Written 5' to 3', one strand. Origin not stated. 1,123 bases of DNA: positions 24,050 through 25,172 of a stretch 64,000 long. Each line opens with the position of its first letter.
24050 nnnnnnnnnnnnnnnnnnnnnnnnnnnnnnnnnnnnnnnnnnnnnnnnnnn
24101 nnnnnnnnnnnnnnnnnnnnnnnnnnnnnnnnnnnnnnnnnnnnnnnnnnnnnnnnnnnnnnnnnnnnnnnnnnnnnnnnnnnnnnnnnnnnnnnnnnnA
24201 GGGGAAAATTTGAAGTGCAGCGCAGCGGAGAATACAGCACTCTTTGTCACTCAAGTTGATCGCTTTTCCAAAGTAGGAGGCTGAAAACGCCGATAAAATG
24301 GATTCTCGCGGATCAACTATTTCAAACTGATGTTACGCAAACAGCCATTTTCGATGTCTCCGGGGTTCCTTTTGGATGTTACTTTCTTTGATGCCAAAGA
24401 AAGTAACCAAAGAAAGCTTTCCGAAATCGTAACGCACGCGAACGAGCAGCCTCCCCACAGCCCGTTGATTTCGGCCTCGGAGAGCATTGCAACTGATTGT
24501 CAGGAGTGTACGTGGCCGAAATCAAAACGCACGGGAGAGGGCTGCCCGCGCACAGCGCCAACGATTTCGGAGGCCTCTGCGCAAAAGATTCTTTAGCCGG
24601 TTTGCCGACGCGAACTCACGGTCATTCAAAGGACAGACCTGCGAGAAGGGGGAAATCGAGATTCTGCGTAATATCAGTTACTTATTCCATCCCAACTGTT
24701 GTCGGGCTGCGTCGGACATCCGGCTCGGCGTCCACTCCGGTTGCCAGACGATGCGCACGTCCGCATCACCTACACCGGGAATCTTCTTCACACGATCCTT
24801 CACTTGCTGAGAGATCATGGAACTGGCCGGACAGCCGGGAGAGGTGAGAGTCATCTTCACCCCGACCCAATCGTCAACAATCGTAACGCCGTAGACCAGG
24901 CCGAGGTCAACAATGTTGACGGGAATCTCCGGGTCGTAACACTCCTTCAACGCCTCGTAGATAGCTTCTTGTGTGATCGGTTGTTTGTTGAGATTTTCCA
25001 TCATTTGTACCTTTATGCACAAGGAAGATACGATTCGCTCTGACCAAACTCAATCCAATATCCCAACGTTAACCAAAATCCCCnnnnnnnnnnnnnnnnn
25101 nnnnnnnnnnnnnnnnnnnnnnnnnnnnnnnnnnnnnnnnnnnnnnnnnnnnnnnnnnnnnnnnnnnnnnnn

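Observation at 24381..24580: Novel structured repeat family: tandem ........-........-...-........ hairpin units at two loci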

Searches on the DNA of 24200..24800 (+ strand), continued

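Call 79: search_with_rna_model(model_id=R1, sources=[L133, L134, L135, L136, L137], max_evalue=1)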
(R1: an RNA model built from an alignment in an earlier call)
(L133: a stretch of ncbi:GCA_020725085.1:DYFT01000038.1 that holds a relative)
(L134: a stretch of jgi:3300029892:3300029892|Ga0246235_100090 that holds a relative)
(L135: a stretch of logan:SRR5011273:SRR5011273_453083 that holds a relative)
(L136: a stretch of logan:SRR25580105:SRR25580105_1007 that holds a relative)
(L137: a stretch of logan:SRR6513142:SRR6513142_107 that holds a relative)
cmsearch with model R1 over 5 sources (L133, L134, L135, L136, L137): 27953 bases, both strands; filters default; matches with E-value up to 1: 1.
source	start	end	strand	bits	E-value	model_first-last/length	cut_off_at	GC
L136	4513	4621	-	9.9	0.12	1-160/160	no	0.54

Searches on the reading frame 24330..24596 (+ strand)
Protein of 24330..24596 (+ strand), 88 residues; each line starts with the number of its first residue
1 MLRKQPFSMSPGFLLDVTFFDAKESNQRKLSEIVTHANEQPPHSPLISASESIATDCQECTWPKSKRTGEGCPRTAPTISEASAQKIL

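Call 97: search_protein_families(library=pfam, proteins=[window:24330-24596:+], max_evalue=0.1)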
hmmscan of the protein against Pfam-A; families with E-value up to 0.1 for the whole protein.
window:24330-24596:+ (88 aa): 0 families

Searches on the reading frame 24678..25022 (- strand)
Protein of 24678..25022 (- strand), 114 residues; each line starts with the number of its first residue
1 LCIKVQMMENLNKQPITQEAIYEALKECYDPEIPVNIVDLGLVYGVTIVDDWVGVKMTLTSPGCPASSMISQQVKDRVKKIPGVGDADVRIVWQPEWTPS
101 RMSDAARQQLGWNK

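Call 9: search_protein_families(library=pfam, proteins=[window:24678-25022:-])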
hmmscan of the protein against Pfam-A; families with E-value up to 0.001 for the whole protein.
window:24678-25022:- (114 aa): 1 family
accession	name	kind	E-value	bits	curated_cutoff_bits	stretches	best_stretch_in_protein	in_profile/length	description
PF01883.24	FeS_assembly_P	-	1.8e-22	79.8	23.5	1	19-89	2-73/73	Iron-sulfur cluster assembly protein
